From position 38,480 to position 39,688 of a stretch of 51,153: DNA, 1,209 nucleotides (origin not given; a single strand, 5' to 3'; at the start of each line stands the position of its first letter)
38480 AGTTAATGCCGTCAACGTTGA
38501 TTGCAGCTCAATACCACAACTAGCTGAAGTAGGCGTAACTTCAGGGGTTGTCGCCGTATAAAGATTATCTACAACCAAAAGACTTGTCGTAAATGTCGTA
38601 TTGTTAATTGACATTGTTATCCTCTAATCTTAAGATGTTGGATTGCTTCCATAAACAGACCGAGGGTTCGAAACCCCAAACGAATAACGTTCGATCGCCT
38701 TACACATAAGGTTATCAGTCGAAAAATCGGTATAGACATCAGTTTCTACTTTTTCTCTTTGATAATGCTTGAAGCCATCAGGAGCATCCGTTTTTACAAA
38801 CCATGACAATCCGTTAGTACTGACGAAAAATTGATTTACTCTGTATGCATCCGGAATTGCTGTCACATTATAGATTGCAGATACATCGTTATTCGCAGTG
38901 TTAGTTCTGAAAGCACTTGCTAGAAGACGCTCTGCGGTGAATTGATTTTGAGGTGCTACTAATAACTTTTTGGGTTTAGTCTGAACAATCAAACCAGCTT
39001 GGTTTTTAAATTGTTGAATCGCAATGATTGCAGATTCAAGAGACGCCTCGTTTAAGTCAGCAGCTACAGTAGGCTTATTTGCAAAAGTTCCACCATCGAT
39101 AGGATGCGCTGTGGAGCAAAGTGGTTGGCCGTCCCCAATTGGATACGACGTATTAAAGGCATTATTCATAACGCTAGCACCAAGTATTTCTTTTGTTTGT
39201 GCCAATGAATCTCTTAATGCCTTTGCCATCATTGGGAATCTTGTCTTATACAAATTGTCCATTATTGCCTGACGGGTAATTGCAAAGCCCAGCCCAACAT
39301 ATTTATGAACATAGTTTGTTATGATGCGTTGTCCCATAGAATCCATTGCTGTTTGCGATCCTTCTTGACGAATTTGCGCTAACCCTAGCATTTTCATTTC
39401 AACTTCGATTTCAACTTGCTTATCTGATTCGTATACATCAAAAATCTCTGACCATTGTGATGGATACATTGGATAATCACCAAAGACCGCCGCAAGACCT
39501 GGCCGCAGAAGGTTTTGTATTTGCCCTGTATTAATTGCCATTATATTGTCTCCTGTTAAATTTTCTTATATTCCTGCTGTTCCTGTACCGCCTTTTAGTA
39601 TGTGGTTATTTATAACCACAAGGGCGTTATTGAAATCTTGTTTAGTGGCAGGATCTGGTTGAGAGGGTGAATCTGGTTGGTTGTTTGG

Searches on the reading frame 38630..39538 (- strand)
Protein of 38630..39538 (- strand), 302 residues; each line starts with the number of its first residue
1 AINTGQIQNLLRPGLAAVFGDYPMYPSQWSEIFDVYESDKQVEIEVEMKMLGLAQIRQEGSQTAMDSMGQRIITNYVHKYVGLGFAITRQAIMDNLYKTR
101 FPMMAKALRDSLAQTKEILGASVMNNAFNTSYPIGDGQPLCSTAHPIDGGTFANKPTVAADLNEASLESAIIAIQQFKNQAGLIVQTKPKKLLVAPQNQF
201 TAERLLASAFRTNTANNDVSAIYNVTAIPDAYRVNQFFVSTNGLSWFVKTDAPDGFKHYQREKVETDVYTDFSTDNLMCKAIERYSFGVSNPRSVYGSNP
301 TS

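Call 14: search_protein_families(library=pfam, proteins=[window:38630-39538:-], max_evalue=0.001)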
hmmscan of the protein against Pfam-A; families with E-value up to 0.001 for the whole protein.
window:38630-39538:- (302 aa): 2 families
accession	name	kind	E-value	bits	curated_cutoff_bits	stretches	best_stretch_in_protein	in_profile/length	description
PF10124.15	Mu-like_gpT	-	3.6e-10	40.1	20.1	1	160-225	218-283/289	Mu-like prophage major head subunit gpT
PF25209.1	Phage_capsid_4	-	1.3e-08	35.9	27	1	68-258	66-215/262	Phage capsid protein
